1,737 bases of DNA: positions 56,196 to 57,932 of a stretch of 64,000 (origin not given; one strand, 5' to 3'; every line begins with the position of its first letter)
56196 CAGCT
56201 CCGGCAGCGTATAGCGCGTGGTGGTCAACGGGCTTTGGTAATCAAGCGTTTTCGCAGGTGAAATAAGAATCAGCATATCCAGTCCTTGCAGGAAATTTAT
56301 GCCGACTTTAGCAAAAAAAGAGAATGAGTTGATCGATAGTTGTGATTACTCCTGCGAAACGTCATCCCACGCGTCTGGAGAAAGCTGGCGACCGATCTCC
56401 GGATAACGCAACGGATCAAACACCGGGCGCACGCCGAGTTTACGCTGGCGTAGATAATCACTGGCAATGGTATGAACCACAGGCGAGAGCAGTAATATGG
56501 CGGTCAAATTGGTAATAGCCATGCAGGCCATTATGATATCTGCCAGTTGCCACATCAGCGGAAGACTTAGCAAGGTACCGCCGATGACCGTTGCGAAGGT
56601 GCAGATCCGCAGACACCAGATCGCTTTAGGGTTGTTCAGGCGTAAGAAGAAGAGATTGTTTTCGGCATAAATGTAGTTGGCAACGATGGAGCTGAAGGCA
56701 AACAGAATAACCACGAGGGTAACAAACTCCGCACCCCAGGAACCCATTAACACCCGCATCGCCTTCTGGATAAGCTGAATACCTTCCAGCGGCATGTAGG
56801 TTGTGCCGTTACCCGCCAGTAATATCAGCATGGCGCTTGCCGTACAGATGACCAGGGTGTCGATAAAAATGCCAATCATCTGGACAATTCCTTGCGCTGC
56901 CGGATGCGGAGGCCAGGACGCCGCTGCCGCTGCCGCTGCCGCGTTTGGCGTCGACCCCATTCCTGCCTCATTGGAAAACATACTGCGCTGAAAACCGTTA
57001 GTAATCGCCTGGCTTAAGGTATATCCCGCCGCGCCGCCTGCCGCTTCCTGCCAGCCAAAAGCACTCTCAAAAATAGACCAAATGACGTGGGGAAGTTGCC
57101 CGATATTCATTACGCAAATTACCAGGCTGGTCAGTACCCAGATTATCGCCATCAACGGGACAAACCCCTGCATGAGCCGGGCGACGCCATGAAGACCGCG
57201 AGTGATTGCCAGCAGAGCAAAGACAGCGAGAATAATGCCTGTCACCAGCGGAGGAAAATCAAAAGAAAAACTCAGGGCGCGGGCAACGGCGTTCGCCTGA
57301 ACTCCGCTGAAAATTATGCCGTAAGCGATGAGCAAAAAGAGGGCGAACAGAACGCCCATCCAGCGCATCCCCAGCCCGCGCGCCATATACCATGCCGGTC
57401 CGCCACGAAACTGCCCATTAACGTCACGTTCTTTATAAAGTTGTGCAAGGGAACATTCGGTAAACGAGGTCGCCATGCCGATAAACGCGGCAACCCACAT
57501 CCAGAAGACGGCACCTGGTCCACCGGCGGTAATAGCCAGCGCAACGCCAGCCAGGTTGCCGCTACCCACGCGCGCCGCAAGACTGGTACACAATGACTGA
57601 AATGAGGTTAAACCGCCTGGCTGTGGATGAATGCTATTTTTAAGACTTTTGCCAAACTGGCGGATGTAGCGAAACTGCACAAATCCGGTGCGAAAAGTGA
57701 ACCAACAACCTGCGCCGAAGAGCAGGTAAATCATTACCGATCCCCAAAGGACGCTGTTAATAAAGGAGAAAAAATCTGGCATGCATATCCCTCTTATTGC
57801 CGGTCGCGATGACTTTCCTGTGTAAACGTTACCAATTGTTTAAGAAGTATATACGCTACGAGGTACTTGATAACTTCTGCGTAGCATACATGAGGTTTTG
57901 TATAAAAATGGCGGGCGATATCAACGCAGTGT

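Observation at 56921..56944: GCCGCT hexanucleotide repeat encoding a poly-Ala tract in yaaJ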

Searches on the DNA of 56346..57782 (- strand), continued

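Call 22: get_annotated_region(hit=H158, flank=1000)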
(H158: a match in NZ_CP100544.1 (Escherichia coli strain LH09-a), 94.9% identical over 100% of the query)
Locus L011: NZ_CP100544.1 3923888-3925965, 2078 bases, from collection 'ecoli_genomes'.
description: Escherichia coli strain LH09-a chromosome, complete genome
organism: Escherichia coli strain LH09-a (NCBI taxid 562)
replicon: chromosome; assembly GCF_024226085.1
host: Gallus gallus domesticus; source: pooled poultry feces; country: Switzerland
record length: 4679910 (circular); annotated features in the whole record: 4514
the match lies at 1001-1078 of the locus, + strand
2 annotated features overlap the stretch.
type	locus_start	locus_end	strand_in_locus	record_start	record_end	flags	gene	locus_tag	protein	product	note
CDS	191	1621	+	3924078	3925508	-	yaaJ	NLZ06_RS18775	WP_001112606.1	alanine/glycine:cation symporter family protein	-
CDS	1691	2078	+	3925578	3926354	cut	yaaA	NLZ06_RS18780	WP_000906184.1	peroxide stress protein YaaA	-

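Call 23: get_annotated_region(hit=H153, flank=1000)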
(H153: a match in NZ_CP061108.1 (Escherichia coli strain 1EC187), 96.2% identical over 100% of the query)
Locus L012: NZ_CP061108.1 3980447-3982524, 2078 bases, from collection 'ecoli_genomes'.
description: Escherichia coli strain 1EC187 chromosome, complete genome
organism: Escherichia coli strain 1EC187 (NCBI taxid 562)
replicon: chromosome; assembly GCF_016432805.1
host: Homo sapiens; source: -; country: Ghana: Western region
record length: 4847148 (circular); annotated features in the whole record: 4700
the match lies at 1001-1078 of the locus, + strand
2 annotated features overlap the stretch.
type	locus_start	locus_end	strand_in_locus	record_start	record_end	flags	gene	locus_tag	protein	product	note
CDS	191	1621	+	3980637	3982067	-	yaaJ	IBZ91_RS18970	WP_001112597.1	alanine/glycine:cation symporter family protein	-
CDS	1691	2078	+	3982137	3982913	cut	yaaA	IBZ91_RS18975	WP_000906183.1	peroxide stress protein YaaA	-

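Call 24: get_annotated_region(hit=H146, flank=1000)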
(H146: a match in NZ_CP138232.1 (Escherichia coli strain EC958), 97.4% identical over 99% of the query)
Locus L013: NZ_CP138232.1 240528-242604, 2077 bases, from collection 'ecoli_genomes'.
description: Escherichia coli strain EC958 chromosome, complete genome
organism: Escherichia coli strain EC958 (NCBI taxid 562)
replicon: chromosome; assembly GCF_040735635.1
host: Homo sapiens; source: missing; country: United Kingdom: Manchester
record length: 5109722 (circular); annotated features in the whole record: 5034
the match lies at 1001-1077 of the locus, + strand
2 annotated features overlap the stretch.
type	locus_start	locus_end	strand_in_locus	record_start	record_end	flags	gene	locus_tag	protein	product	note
CDS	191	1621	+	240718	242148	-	yaaJ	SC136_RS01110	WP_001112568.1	sodium:alanine symporter family protein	-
CDS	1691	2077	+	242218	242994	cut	yaaA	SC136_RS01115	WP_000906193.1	peroxide stress protein YaaA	-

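Call 52: search_dna_similar(query=L004:171-1607:+, collection=ecoli_genomes, mode=near, max_rows=8)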
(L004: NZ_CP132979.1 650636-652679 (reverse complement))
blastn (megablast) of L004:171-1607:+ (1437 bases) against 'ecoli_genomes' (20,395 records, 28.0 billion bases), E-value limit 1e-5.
Records with a match: 5424; places in all: 5424; records where one place covers at least 80% of the query: 5424.
Genomes with a match: 5424 of 5426; with a place that covers at least 80% of the query: 5424. Places per genome that has any: lowest 1, median 1, highest 1. On chromosomes: 5421 places; on plasmids: 3.
Best place of each record, by identity: >=99% 722; 95-99% 4702.
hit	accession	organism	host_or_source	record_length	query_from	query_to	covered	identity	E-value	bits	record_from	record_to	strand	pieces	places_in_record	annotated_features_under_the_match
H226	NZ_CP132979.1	Escherichia coli strain ARS-C101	Beef Cattle Feces - Rectal Grab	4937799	1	1437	100%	100.0%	0e+0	2654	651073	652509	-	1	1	yaaJ: alanine/glycine:cation symporter family protein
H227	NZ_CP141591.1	Escherichia coli strain W24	calf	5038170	1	1437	100%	100.0%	0e+0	2654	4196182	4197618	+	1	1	yaaJ: alanine/glycine:cation symporter family protein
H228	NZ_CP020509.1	Escherichia coli strain 165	Homo sapiens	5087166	1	1437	100%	99.6%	0e+0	2615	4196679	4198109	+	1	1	yaaJ: alanine/glycine:cation symporter family protein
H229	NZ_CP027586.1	Escherichia coli strain 2012EL-2448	Homo sapiens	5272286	1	1437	100%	99.6%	0e+0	2615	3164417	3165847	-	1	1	yaaJ: alanine/glycine:cation symporter family protein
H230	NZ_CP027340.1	Escherichia coli strain 2015C-3121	Homo sapiens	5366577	1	1437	100%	99.6%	0e+0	2615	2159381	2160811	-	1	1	yaaJ: alanine/glycine:cation symporter family protein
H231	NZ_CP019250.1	Escherichia coli strain 13KWH46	Homo sapiens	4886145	1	1437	100%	99.6%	0e+0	2615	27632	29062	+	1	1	yaaJ: alanine/glycine:cation symporter family protein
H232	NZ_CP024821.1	Escherichia coli strain CREC-591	Homo sapiens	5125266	1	1437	100%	99.6%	0e+0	2615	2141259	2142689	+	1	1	yaaJ: alanine/glycine:cation symporter family protein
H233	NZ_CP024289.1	Escherichia coli O178:H19 strain 2012C-4431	Homo sapiens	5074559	1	1437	100%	99.6%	0e+0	2615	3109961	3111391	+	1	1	yaaJ: alanine/glycine:cation symporter family protein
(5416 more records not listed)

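Call 53: search_dna_similar(query=L005:171-1607:+, collection=ecoli_genomes, mode=near, max_rows=8)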
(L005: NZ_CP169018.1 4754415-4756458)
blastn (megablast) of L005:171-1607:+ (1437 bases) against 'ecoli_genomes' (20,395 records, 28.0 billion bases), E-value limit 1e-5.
Records with a match: 5424; places in all: 5424; records where one place covers at least 80% of the query: 5424.
Genomes with a match: 5424 of 5426; with a place that covers at least 80% of the query: 5424. Places per genome that has any: lowest 1, median 1, highest 1. On chromosomes: 5421 places; on plasmids: 3.
Best place of each record, by identity: >=99% 1031; 95-99% 4393.
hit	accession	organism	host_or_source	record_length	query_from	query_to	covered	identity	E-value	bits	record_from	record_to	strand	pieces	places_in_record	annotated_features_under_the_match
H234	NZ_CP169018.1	Escherichia coli strain UTAK-15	Veal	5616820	1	1437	100%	100.0%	0e+0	2654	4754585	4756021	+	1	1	yaaJ: sodium:alanine symporter family protein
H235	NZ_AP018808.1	Escherichia coli strain E2865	Bos taurus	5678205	1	1437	100%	99.6%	0e+0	2615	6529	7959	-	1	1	yaaJ: alanine/glycine:cation symporter family protein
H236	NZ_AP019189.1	Escherichia coli strain M217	Homo sapiens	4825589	1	1437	100%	99.6%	0e+0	2615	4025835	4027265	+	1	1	yaaJ: alanine/glycine:cation symporter family protein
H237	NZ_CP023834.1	Escherichia coli strain 4/2-1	Homo sapiens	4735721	1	1437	100%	99.6%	0e+0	2615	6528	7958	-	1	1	yaaJ: alanine/glycine:cation symporter family protein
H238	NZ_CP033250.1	Escherichia coli strain ECCHD184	chicken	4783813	1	1437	100%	99.6%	0e+0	2615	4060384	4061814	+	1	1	yaaJ: alanine/glycine:cation symporter family protein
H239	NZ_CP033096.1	Escherichia coli strain CP53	pig feces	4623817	1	1437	100%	99.6%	0e+0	2615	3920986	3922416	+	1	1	yaaJ: alanine/glycine:cation symporter family protein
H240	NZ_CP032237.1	Escherichia coli strain ECCWS199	chicken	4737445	1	1437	100%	99.6%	0e+0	2615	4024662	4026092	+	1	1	yaaJ: alanine/glycine:cation symporter family protein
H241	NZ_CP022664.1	Escherichia coli strain FORC 064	cucumber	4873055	1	1437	100%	99.6%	0e+0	2615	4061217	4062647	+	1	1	yaaJ: alanine/glycine:cation symporter family protein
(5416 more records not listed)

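Call 54: search_dna_similar(query=L006:171-1607:+, collection=ecoli_genomes, mode=near, max_rows=8)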
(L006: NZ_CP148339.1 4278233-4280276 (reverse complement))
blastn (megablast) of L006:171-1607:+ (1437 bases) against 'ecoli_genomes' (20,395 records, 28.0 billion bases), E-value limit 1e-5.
Records with a match: 5424; places in all: 5424; records where one place covers at least 80% of the query: 5424.
Genomes with a match: 5424 of 5426; with a place that covers at least 80% of the query: 5424. Places per genome that has any: lowest 1, median 1, highest 1. On chromosomes: 5421 places; on plasmids: 3.
Best place of each record, by identity: >=99% 102; 95-99% 5322.
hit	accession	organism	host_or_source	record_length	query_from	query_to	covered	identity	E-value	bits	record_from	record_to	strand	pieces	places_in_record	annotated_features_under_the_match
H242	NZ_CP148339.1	Escherichia coli strain Z1323HEC0422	Homo sapiens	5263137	1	1437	100%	100.0%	0e+0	2654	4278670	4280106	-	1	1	yaaJ: alanine/glycine:cation symporter family protein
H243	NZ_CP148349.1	Escherichia coli strain Z1323HEC0399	Homo sapiens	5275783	1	1437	100%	100.0%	0e+0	2654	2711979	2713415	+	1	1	yaaJ: sodium:alanine symporter family protein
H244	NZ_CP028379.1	Escherichia coli O145 str. RM9872 strain RM9872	Bos taurus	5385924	1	1437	100%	99.6%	0e+0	2615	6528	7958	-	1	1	yaaJ: alanine/glycine:cation symporter family protein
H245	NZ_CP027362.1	Escherichia coli strain 95-3192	missing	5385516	1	1437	100%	99.6%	0e+0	2615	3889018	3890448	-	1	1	yaaJ: alanine/glycine:cation symporter family protein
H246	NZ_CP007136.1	Escherichia coli O145:H28 str. RM12581 strain RM12581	lettuce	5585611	1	1437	100%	99.6%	0e+0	2615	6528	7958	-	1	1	yaaJ: alanine/glycine:cation symporter family protein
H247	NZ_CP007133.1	Escherichia coli O145:H28 str. RM12761 strain RM12761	ice cream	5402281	1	1437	100%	99.6%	0e+0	2615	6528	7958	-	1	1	yaaJ: alanine/glycine:cation symporter family protein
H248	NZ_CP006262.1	Escherichia coli O145:H28 str. RM13516 strain RM13516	Homo sapiens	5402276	1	1437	100%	99.6%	0e+0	2615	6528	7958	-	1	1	yaaJ: alanine/glycine:cation symporter family protein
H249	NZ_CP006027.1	Escherichia coli O145:H28 str. RM13514 strain RM13514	Homo sapiens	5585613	1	1437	100%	99.6%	0e+0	2615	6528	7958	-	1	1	yaaJ: alanine/glycine:cation symporter family protein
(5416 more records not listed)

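Call 56: search_dna_similar(query=L001:1011-1088:+, collection=ecoli_genomes, mode=distant, max_evalue=0.001, max_rows=60, rows=spread)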
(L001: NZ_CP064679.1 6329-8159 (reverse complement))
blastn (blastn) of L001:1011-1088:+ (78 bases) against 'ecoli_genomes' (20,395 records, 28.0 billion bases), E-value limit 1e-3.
Records with a match: 5424; places in all: 5424; records where one place covers at least 80% of the query: 5424.
Genomes with a match: 5424 of 5426; with a place that covers at least 80% of the query: 5424. Places per genome that has any: lowest 1, median 1, highest 1. On chromosomes: 5421 places; on plasmids: 3.
Best place of each record, by identity: >=99% 1160; 95-99% 3248; 90-95% 1015; 80-90% 1.
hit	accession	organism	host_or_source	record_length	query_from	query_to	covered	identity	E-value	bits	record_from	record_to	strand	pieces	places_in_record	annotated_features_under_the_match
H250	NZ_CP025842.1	Escherichia coli strain 720632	Homo sapiens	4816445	1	78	100%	100.0%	2e-31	141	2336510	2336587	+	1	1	yaaJ: alanine/glycine:cation symporter family protein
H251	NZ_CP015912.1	Escherichia coli strain 210205630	swine cecum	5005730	1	78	100%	100.0%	2e-31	141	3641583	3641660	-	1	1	yaaJ: alanine/glycine:cation symporter family protein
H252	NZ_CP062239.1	Escherichia coli strain AML001_ev03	not applicable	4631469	1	78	100%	100.0%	2e-31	141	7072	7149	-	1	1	yaaJ: alanine/glycine:cation symporter family protein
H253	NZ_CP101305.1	Escherichia coli strain 2002-3211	Homo sapiens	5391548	1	78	100%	100.0%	2e-31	141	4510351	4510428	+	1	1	yaaJ: alanine/glycine:cation symporter family protein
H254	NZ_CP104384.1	Escherichia coli strain JNQH498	Homo sapiens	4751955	1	78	100%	100.0%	2e-31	141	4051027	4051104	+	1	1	yaaJ: alanine/glycine:cation symporter family protein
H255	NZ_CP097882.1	Escherichia coli str. K-12 substr. MG1655 strain K-12 ...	not applicable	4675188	1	78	100%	100.0%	2e-31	141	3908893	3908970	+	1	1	yaaJ: alanine/glycine:cation symporter family protein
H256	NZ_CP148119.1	Escherichia coli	missing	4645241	1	78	100%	100.0%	2e-31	141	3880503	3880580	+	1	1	yaaJ: alanine/glycine:cation symporter family protein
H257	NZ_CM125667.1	Escherichia coli strain 2020S05-013-5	not applicable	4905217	1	78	100%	100.0%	2e-31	141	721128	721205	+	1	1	yaaJ: alanine/glycine:cation symporter family protein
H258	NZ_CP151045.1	Escherichia coli strain 20KM0223N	Dog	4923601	1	78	100%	100.0%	2e-31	141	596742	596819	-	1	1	yaaJ: sodium:alanine symporter family protein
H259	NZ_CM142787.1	Escherichia coli strain GPEC1201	chicken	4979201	1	78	100%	100.0%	2e-31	141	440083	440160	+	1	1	yaaJ: alanine/glycine:cation symporter family protein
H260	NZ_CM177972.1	Escherichia coli strain M24FEP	Gallus gallus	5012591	1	78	100%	100.0%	2e-31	141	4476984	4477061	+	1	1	yaaJ: alanine/glycine:cation symporter family protein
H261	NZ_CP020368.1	Escherichia coli strain BLR(DE3)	commercial strain obtained from Novagen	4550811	1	78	100%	98.7%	1e-29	137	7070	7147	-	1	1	yaaJ: alanine/glycine:cation symporter family protein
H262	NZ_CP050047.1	Escherichia coli strain 90-1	broiler chicken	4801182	1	78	100%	98.7%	1e-29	137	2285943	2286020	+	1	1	yaaJ: alanine/glycine:cation symporter family protein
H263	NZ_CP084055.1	Escherichia coli strain X14-3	Procambarus clarkii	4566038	1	78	100%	98.7%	1e-29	137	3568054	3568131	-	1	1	yaaJ: alanine/glycine:cation symporter family protein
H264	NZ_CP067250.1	Escherichia coli strain ESBL_DR28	imported food: chilli pepper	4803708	1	78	100%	98.7%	1e-29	137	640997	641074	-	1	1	yaaJ: alanine/glycine:cation symporter family protein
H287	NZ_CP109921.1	Escherichia coli O2:K2:H1 strain C 237-04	Homo sapiens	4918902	1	77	99%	97.4%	4e-28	131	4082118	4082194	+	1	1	yaaJ: alanine/glycine:cation symporter family protein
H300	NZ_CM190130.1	Escherichia coli strain 23779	Homo sapiens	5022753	1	77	99%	96.1%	2e-26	126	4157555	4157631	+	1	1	yaaJ: alanine/glycine:cation symporter family protein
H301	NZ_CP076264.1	Escherichia coli strain NADC1036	Bos taurus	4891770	1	78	100%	93.6%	3e-24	119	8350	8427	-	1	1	yaaJ: alanine/glycine:cation symporter family protein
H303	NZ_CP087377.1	Escherichia coli strain RIVM_C019217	Homo sapiens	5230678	1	77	99%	94.8%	2e-25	122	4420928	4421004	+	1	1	yaaJ: alanine/glycine:cation symporter family protein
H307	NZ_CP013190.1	Escherichia coli strain FORC_031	Homo sapiens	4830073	1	77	99%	93.5%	1e-23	117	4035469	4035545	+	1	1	yaaJ: alanine/glycine:cation symporter family protein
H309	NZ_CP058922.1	Escherichia coli strain MS10711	Homo sapiens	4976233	1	77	99%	89.6%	6e-20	104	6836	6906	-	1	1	yaaJ: alanine/glycine:cation symporter family protein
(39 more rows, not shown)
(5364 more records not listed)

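Call 57: get_annotated_region(hit=H303, flank=60)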
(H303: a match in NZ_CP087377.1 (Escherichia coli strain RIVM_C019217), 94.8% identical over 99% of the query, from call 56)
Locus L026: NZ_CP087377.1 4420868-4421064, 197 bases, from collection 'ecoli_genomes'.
description: Escherichia coli strain RIVM_C019217 chromosome, complete genome
organism: Escherichia coli strain RIVM_C019217 (NCBI taxid 562)
replicon: chromosome; assembly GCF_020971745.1
host: Homo sapiens; source: -; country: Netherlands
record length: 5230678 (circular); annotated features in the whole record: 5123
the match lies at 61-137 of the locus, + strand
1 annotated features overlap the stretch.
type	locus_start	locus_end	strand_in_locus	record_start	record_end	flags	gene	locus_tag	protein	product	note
CDS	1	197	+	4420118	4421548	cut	yaaJ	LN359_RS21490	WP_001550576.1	alanine/glycine:cation symporter family protein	-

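Call 58: get_annotated_region(hit=H307, flank=60)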
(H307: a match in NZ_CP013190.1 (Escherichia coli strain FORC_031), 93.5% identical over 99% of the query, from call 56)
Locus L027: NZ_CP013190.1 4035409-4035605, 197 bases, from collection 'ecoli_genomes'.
description: Escherichia coli strain FORC_031 chromosome, complete genome
organism: Escherichia coli strain FORC_031 (NCBI taxid 562)
replicon: chromosome; assembly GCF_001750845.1
host: Homo sapiens; source: Human Stool; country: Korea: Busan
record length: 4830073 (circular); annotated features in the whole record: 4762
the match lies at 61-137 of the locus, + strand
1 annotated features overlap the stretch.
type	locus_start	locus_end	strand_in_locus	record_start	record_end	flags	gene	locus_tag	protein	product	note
CDS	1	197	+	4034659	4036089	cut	yaaJ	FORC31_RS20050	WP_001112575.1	alanine/glycine:cation symporter family protein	-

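Call 59: get_annotated_region(hit=H301, flank=60)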
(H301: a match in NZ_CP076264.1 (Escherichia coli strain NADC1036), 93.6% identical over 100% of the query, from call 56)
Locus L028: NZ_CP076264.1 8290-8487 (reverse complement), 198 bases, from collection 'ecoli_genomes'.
description: Escherichia coli strain NADC1036 chromosome, complete genome
organism: Escherichia coli strain NADC1036 (NCBI taxid 562)
replicon: chromosome; assembly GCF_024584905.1
host: Bos taurus; source: missing; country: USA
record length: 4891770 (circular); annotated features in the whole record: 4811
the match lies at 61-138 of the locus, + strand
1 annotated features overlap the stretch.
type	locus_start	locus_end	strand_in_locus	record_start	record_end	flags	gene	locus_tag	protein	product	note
CDS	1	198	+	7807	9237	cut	yaaJ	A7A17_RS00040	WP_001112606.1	alanine/glycine:cation symporter family protein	-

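Call 60: get_annotated_region(hit=H300, flank=60)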
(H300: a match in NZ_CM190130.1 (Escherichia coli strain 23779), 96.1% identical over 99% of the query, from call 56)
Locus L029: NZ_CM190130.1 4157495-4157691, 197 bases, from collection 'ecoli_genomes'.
description: Escherichia coli strain 23779 chromosome, whole genome shotgun sequence
organism: Escherichia coli strain 23779 (NCBI taxid 562)
replicon: chromosome; assembly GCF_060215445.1
host: Homo sapiens; source: not collected; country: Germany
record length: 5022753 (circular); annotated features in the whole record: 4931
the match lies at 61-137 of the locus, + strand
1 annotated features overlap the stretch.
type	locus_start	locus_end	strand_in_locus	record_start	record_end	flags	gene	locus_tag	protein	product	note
CDS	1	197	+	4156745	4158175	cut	yaaJ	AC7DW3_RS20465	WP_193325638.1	alanine/glycine:cation symporter family protein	-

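Call 74: search_dna_similar(query=L010:191-1615:+, collection=ecoli_genomes, mode=near, max_rows=5)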
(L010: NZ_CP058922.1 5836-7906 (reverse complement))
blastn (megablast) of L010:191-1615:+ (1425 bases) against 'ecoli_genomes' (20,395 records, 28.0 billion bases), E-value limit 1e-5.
Records with a match: 5424; places in all: 5424; records where one place covers at least 80% of the query: 5424.
Genomes with a match: 5424 of 5426; with a place that covers at least 80% of the query: 5424. Places per genome that has any: lowest 1, median 1, highest 1. On chromosomes: 5421 places; on plasmids: 3.
Best place of each record, by identity: >=99% 874; 95-99% 4549; 90-95% 1.
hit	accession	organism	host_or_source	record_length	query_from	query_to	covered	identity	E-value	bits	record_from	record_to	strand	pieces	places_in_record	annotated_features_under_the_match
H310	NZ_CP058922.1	Escherichia coli strain MS10711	Homo sapiens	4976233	1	1425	100%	100.0%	0e+0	2632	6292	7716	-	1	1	yaaJ: alanine/glycine:cation symporter family protein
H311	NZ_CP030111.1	Escherichia coli strain MCJCHV-1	Homo sapiens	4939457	1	1425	100%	99.6%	0e+0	2604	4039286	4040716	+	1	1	yaaJ: alanine/glycine:cation symporter family protein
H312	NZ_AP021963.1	Escherichia coli strain WP3-W18-CRE-03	-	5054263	1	1425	100%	99.6%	0e+0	2604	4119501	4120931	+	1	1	yaaJ: alanine/glycine:cation symporter family protein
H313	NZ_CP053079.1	Escherichia coli strain K56-43-un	Homo sapiens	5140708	1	1425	100%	99.6%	0e+0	2604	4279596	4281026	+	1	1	yaaJ: alanine/glycine:cation symporter family protein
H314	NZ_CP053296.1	Escherichia coli strain M1/5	Homo sapiens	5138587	1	1425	100%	99.6%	0e+0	2604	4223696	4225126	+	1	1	yaaJ: alanine/glycine:cation symporter family protein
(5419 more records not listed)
